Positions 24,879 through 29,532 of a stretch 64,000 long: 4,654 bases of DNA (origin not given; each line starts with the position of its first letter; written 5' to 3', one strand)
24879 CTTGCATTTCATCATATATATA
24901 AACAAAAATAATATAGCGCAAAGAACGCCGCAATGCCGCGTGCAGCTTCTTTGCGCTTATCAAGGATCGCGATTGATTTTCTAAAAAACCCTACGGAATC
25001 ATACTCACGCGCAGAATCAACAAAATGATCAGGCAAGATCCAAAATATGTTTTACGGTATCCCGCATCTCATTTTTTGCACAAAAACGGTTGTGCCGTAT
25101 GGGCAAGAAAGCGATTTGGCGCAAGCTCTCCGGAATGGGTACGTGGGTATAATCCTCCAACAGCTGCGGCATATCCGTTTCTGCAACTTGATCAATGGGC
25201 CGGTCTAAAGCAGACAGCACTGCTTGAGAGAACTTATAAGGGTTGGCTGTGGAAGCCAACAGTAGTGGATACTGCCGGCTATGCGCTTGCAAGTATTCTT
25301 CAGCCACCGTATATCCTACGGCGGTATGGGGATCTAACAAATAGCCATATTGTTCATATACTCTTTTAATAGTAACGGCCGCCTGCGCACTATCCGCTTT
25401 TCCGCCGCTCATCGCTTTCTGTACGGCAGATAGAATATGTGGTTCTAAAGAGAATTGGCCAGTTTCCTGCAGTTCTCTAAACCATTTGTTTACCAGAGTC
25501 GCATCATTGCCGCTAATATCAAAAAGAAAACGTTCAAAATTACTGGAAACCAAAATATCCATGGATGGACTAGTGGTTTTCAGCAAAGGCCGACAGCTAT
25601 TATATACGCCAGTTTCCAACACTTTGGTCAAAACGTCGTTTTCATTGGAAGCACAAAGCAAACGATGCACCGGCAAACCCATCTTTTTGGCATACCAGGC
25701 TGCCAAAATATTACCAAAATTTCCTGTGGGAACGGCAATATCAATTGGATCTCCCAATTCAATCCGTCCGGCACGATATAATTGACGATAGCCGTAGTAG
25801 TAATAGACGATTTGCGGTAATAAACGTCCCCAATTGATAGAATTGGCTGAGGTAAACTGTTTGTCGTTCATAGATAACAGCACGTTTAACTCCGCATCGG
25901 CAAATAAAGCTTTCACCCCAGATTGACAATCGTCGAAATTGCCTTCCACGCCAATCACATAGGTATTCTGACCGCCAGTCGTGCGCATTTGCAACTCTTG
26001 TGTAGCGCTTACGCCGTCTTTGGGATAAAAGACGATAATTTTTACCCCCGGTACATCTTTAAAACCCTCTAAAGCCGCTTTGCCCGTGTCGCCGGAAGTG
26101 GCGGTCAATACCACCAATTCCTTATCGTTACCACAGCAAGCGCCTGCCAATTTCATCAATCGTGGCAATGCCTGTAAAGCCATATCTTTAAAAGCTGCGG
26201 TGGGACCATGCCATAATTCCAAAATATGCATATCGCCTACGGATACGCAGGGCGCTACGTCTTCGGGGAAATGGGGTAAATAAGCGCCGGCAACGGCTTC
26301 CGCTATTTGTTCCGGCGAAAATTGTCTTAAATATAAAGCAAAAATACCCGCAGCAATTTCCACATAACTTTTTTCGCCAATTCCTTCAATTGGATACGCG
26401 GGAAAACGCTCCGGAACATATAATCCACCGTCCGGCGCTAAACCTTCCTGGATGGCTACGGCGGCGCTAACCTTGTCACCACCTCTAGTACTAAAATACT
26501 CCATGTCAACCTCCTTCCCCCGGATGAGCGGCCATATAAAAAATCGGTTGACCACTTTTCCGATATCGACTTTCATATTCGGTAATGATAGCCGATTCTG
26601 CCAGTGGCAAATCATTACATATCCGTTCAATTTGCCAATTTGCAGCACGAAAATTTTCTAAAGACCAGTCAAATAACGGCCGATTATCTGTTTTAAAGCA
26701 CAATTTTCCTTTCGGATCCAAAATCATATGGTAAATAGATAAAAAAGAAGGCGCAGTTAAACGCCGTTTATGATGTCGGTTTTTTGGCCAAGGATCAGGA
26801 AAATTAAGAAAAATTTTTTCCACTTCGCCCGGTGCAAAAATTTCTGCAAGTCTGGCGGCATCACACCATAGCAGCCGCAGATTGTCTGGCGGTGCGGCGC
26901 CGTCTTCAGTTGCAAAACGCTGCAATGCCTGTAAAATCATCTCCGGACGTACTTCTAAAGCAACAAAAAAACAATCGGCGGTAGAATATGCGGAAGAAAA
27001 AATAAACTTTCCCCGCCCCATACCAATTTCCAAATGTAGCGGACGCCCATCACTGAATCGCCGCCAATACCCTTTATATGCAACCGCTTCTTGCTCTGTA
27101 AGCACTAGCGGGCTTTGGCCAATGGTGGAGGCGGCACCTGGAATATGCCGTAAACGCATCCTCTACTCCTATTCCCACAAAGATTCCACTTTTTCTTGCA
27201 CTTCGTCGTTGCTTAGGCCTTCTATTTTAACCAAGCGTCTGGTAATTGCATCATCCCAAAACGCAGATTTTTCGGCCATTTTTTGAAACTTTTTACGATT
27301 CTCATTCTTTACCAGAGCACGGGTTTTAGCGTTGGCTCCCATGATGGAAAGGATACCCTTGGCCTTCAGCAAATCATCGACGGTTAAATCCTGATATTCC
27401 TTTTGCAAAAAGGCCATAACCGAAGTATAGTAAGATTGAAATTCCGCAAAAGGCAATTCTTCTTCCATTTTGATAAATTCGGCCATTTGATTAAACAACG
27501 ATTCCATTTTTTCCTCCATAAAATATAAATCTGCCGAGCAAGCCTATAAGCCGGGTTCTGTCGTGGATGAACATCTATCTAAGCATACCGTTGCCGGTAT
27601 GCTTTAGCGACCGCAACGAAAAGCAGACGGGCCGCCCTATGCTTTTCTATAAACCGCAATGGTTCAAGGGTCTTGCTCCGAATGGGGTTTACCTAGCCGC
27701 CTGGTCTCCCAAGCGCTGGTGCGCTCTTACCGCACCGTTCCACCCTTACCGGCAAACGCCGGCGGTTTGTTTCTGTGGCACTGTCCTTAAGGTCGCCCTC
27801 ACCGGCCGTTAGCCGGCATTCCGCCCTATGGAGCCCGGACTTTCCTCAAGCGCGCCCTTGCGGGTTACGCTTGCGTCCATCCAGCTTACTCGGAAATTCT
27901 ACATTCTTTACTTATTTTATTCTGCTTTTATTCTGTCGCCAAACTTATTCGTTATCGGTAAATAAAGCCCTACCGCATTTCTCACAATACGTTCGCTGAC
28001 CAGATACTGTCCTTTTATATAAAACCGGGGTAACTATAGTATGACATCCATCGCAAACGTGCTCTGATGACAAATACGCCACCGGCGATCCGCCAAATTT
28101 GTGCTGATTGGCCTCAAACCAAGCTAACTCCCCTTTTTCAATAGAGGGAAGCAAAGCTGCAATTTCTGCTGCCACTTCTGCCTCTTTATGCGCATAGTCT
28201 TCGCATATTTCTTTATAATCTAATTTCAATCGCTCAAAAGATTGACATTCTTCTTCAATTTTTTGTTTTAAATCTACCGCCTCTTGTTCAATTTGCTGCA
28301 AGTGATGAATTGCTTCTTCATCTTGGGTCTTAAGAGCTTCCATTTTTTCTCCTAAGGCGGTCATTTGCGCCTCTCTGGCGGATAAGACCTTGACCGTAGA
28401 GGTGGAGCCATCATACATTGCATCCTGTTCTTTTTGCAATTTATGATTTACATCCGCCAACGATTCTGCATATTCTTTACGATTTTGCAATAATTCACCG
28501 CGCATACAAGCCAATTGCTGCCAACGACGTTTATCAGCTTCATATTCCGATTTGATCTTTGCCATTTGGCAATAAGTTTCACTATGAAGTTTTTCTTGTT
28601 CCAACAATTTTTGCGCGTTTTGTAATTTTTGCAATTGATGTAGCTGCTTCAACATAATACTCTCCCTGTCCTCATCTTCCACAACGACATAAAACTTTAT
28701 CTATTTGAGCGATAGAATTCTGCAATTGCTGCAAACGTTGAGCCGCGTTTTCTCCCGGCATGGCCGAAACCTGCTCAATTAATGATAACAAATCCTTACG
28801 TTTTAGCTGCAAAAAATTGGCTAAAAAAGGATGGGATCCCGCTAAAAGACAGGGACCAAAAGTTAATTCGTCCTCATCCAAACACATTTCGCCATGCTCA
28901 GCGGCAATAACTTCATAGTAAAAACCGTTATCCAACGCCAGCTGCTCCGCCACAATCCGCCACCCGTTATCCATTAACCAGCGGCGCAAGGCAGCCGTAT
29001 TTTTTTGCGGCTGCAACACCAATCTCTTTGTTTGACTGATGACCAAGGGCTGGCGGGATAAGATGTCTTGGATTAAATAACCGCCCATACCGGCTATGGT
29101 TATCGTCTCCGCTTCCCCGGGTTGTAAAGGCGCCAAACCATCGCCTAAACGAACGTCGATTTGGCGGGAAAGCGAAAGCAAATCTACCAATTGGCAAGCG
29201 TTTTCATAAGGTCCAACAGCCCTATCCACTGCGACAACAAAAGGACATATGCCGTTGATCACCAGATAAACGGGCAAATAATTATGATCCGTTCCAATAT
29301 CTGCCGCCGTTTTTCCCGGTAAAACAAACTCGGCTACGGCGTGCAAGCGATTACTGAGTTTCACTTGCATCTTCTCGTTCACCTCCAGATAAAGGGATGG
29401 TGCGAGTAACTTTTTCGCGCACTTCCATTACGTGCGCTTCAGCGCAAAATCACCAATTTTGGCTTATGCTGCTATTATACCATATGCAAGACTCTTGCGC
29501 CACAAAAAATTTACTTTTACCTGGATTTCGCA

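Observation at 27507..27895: Type-A (E. coli-like) RNase P RNA in a Firmicute, with a protein-coding operon starting about 20 nt after its 3' end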

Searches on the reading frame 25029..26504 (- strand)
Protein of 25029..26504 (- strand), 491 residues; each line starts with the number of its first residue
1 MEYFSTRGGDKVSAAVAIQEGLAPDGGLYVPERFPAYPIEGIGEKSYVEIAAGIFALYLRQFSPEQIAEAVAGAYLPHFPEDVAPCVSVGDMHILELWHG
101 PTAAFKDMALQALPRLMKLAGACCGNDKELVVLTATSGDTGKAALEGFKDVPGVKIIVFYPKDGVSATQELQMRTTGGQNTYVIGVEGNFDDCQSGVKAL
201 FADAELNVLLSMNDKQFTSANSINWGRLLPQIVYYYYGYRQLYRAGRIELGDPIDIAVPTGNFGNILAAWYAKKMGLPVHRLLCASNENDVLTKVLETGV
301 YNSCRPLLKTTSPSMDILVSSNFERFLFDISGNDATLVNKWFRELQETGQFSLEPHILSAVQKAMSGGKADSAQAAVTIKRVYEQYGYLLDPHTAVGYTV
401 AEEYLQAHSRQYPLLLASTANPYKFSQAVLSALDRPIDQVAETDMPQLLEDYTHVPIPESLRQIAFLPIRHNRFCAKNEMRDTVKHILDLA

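Call 8: search_protein_families(library=pfam, proteins=[window:25029-26504:-], max_evalue=0.01)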
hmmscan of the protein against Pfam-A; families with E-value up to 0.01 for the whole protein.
window:25029-26504:- (491 aa): 3 families
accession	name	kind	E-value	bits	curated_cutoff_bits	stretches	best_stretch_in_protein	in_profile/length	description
PF00291.31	PALP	-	5.6e-15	55.9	35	1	98-401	30-275/295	Pyridoxal-phosphate dependent enzyme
PF14821.11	Thr_synth_N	-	7.6e-15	55.3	25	1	2-75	1-79/79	Threonine synthase N terminus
PF24857.1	THR4_C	-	1.7e-08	34.9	27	1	394-437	1-45/85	Threonine synthase, C-terminal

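Call 9: search_protein_families(library=ncbifam, proteins=[window:25029-26504:-], max_evalue=0.01)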
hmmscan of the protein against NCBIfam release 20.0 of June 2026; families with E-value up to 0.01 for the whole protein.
window:25029-26504:- (491 aa): 1 family
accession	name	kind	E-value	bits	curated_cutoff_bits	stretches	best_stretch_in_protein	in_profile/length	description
TIGR00260.1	thrC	equivalog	4.4e-71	239.8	167.1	1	83-433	31-331/340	threonine synthase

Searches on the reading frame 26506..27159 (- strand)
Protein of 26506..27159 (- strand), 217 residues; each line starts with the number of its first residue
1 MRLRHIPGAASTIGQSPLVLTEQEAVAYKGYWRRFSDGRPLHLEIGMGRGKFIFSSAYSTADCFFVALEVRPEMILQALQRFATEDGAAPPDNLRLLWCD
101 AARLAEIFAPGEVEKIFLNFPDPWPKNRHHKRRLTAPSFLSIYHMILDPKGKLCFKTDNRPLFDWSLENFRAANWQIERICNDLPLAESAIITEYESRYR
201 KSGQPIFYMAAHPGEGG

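Call 8: search_protein_families(library=pfam, proteins=[window:26506-27159:-], max_evalue=0.01)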
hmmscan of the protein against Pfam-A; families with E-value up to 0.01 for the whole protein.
window:26506-27159:- (217 aa): 2 families
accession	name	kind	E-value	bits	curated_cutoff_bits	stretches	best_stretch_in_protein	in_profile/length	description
PF02390.23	Methyltransf_4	-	1.4e-41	142.3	24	1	39-207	2-171/173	Putative methyltransferase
PF24675.1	NpmA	-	0.00058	19.7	60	1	37-121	22-105/214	16S rRNA (adenine(1408)-N(1))-methyltransferase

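Call 9: search_protein_families(library=ncbifam, proteins=[window:26506-27159:-], max_evalue=0.01)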
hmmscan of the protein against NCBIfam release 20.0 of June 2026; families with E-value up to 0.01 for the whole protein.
window:26506-27159:- (217 aa): 4 families
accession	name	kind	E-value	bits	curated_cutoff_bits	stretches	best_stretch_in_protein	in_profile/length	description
TIGR00091.1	TIGR00091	equivalog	2.9e-44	150.7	112.65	1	28-209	5-188/194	tRNA (guanosine(46)-N7)-methyltransferase TrmB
NF001080.0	PRK00121.2-2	equivalog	9.4e-43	146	132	1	16-211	22-220/224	tRNA (guanosine(46)-N7)-methyltransferase TrmB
NF010719.0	PRK14121.1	equivalog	7.5e-21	74.6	402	1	39-208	123-283/396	tRNA (guanosine(46)-N7)-methyltransferase TrmB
NF002421.0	PRK01544.1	equivalog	5.6e-11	41.8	567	1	37-201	346-507/524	bifunctional peptide chain release factor N(5)-glutamine methyltransferase PrmC/tRNA (guanosine(46)-N7)-methyltransferase TrmB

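Call 28: list_cluster_members(proteins=[P0001, window:26506-27159:-, window:25029-26504:-, window:28672-29382:-, P0003, P0005, P0007, P0009])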
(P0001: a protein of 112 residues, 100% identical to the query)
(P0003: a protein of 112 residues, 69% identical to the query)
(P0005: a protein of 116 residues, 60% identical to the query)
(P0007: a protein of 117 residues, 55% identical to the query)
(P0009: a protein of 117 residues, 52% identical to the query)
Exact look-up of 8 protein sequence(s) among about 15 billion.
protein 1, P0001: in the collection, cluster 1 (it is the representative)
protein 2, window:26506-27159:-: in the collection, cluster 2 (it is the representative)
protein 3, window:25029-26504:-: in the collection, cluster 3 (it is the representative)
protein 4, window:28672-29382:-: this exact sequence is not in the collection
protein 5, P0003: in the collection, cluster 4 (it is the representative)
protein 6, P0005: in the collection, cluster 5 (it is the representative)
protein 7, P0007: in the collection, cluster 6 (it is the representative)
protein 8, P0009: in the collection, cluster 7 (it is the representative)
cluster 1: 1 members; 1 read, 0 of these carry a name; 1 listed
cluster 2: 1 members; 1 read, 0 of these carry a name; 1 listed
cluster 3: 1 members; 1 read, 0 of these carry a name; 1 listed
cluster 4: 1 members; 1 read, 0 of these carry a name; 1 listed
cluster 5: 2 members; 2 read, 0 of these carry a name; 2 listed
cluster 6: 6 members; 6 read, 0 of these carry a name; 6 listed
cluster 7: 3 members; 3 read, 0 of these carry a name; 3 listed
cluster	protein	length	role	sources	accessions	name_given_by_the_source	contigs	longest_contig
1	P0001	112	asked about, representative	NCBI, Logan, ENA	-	-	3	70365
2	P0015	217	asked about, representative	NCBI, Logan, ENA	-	-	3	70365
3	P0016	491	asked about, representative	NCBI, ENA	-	-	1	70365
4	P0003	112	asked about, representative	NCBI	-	-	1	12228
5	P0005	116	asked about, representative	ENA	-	-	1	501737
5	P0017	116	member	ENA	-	-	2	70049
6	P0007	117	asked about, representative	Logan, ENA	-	-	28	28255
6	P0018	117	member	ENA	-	-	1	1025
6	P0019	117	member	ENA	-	-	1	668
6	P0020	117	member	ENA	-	-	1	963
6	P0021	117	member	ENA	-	-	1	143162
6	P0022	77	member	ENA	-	-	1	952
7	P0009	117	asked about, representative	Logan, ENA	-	-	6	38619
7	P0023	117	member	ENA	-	-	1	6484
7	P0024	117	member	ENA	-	-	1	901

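Call 30: find_related_loci(query=A2, collection=genome_contigs, flank=5000)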
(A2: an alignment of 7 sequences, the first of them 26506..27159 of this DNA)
Query A2 (217 aa) in genome_contigs; peptide patterns used: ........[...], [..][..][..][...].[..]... (x = any residue, [..] = any of these).
600 stretches matched a pattern (row limit reached: there are more); 600 encode a relative of the query (tblastn E <= 1e-3); the best 80 are kept; 80 distinct loci.
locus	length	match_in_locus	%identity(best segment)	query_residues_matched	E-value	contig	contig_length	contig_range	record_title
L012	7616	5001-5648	65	1-213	9e-93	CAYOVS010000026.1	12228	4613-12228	MAG TPA_asm: uncultured Peptococcaceae bacterium isolate SRP335695_co1_131 genome assembly, contig: NODE_2438_length_122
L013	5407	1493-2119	46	1-211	4e-60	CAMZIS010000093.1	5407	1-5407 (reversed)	MAG TPA_asm: uncultured Peptococcaceae bacterium isolate SRR10912536_bin.11_metaWRAP_v1.3_MAG genome assembly, contig: E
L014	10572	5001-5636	45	1-213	2e-55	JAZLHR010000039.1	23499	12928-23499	MAG: Lachnospiraceae bacterium isolate T1900044980_TA20190042.MAGScoT_cleanbin_000050 SGB_4116_k141_2158468, whole genom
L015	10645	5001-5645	42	1-214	3e-55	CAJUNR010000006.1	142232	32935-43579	MAG TPA_asm: uncultured Lachnospiraceae bacterium isolate MGBC159988 genome assembly, contig: MGBC159988.6, whole genome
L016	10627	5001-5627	44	1-211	2e-54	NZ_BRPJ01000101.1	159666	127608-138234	Lacrimispora amygdalina strain DSM 12857 sequence101, whole genome shotgun sequence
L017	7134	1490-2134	42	1-217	1e-54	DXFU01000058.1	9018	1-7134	MAG TPA_asm: Candidatus Hungatella pullicola isolate CHK186-17716 CHK186__C190995_L9018_SAMEA5754830, whole genome shotg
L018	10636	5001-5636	42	1-213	5e-54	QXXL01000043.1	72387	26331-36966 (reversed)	Lachnospiraceae bacterium strain MGB1 Scaffold10_3, whole genome shotgun sequence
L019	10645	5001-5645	40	1-215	7e-54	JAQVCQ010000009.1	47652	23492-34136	MAG: Lachnospiraceae bacterium isolate STD2_92 NODE_2522_length_47652_cov_40.125892_Sandtown_D2, whole genome shotgun se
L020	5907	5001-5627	44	1-211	1e-53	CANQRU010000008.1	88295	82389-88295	MAG: uncultured Lachnospiraceae bacterium isolate Lapin-021__bin39 genome assembly, contig: Lapin-021__NODE_297_length_8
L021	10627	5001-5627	44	2-211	1e-53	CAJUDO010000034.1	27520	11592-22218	MAG TPA_asm: uncultured Peptococcaceae bacterium isolate MGBC129548 genome assembly, contig: MGBC129548.34, whole genome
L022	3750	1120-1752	45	2-212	1e-52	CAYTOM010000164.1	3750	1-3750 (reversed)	MAG TPA_asm: uncultured Peptococcaceae bacterium isolate SRP313737_co1_131 genome assembly, contig: NODE_31508_length_37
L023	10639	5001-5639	42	1-209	2e-52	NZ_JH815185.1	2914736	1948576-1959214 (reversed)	Lachnoanaerobaculum sp. OBRC5-5 supercont1.1, whole genome shotgun sequence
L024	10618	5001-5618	42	1-207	2e-52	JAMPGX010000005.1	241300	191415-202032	MAG: bacterium isolate NALB_7961_32 Scaffold_#5__SCF_005___241300_bp, whole genome shotgun sequence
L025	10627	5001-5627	45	1-211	2e-52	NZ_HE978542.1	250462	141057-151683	Brevibacillus massiliensis strain phR, whole genome shotgun sequence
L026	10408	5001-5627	42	1-211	3e-52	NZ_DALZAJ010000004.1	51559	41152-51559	MAG: Lachnoclostridium sp. isolate CTOTU47048 NODE_43_length_51559_cov_5.747515, whole genome shotgun sequence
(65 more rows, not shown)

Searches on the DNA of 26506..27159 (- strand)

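Call 32: search_rna_families(sources=[L013, L021, L022, L042, L035, L014, L016, L025, L056, L052], threshold=gathering)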
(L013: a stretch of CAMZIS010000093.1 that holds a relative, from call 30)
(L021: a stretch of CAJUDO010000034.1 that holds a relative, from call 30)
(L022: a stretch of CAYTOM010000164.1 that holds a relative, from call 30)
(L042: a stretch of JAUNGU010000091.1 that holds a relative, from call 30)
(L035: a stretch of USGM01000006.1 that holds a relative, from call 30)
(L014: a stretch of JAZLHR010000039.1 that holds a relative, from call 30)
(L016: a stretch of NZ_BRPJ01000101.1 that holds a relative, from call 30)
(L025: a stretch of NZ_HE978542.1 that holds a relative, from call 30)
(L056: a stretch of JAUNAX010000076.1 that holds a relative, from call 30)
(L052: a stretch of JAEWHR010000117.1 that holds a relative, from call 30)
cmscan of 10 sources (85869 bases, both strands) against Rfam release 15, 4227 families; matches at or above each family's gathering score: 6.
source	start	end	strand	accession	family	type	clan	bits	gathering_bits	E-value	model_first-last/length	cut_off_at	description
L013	738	1101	+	RF00010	RNaseP_bact_a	Gene; ribozyme;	CL00002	299.9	100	5e-97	1-367/367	no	Bacterial RNase P class A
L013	4440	4808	+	RF01766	cspA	Cis-reg; thermoregulator;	-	79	78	4.4e-18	1-428/428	no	cspA thermoregulator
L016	5991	6063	+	RF00005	tRNA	Gene; tRNA;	CL00001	74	29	3.2e-14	1-71/71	no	tRNA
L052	8017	8089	+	RF00005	tRNA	Gene; tRNA;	CL00001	72.1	29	1.1e-13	1-71/71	no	tRNA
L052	8239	8311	+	RF00005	tRNA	Gene; tRNA;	CL00001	72.1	29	1.1e-13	1-71/71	no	tRNA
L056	6133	6187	+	RF00005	tRNA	Gene; tRNA;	CL00001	39.2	29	0.00013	1-53/71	3'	tRNA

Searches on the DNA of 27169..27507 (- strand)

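Call 18: search_rna_families(sources=[L001, L002, L004, L005, L008, L009, L010, L011], threshold=gathering)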
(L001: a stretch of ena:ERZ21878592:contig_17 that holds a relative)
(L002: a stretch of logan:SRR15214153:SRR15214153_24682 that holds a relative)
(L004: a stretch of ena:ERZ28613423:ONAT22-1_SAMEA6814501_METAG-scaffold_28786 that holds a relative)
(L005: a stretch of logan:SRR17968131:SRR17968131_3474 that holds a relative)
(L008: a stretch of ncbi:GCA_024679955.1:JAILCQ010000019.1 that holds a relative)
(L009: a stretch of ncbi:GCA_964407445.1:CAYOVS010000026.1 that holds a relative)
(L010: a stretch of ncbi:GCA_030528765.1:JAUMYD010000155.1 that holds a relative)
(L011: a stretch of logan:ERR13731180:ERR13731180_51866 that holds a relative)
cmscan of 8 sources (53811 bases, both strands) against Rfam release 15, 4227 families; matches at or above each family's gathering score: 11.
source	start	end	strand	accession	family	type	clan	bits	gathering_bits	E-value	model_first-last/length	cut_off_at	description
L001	3596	3950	+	RF00010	RNaseP_bact_a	Gene; ribozyme;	CL00002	296.4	100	5.1e-96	1-367/367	no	Bacterial RNase P class A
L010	2035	2396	+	RF00010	RNaseP_bact_a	Gene; ribozyme;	CL00002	291.7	100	1.9e-94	1-367/367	no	Bacterial RNase P class A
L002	3602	3965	+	RF00010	RNaseP_bact_a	Gene; ribozyme;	CL00002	284.6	100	5e-92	1-367/367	no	Bacterial RNase P class A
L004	736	1099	+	RF00010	RNaseP_bact_a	Gene; ribozyme;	CL00002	284.6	100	5e-92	1-367/367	no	Bacterial RNase P class A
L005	3582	3945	+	RF00010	RNaseP_bact_a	Gene; ribozyme;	CL00002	284.2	100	6.9e-92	1-367/367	no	Bacterial RNase P class A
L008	3617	3977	+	RF00010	RNaseP_bact_a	Gene; ribozyme;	CL00002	274.8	100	1e-88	1-367/367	no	Bacterial RNase P class A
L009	3605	3969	+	RF00010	RNaseP_bact_a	Gene; ribozyme;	CL00002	265.2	100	1.9e-85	1-367/367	no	Bacterial RNase P class A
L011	1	149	+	RF00010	RNaseP_bact_a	Gene; ribozyme;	CL00002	109.8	100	9e-33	206-367/367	5'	Bacterial RNase P class A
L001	7110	7437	+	RF01766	cspA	Cis-reg; thermoregulator;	-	94.3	78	9.6e-23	1-428/428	no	cspA thermoregulator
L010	324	395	+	RF00005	tRNA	Gene; tRNA;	CL00001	71.2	29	1.2e-13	1-71/71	no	tRNA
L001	2426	2497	+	RF00005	tRNA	Gene; tRNA;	CL00001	62.8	29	2.5e-11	1-71/71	no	tRNA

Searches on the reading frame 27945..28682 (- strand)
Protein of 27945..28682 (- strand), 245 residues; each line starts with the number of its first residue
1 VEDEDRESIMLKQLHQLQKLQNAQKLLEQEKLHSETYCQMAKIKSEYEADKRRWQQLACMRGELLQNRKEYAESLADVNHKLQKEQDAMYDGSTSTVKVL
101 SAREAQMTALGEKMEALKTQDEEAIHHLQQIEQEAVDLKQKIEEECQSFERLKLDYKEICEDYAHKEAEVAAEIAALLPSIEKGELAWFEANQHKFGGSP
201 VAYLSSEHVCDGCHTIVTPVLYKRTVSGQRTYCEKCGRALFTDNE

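Call 8: search_protein_families(library=pfam, proteins=[window:27945-28682:-], max_evalue=0.01)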
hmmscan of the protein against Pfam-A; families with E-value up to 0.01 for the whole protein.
window:27945-28682:- (245 aa): 1 family
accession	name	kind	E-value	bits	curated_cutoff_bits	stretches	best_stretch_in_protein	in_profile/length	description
PF02591.20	Zn_ribbon_9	-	0.0002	21.8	29.1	1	209-238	1-31/33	C4-type zinc ribbon domain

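Call 9: search_protein_families(library=ncbifam, proteins=[window:27945-28682:-], max_evalue=0.01)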
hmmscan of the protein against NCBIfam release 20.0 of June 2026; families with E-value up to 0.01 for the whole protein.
window:27945-28682:- (245 aa): 0 families

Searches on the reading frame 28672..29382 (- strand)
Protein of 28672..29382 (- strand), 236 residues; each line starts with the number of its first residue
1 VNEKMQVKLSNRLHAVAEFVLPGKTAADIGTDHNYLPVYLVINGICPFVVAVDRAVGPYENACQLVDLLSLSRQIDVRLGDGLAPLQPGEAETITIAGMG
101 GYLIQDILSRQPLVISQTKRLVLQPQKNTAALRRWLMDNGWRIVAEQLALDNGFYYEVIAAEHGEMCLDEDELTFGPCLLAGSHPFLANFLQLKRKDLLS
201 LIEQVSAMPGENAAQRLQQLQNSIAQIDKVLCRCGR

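Call 8: search_protein_families(library=pfam, proteins=[window:28672-29382:-], max_evalue=0.01)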
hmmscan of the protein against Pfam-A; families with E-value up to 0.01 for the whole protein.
window:28672-29382:- (236 aa): 2 families
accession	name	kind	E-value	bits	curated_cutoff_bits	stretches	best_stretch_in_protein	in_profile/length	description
PF04816.18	TrmK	-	1.3e-56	191.8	27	1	27-228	2-204/205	tRNA (adenine(22)-N(1))-methyltransferase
PF12847.13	Methyltransf_18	-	5.6e-52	176.2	27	1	9-159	1-151/151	Methyltransferase domain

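Call 9: search_protein_families(library=ncbifam, proteins=[window:28672-29382:-], max_evalue=0.01)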
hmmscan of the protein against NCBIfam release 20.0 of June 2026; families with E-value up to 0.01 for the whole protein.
window:28672-29382:- (236 aa): 0 families
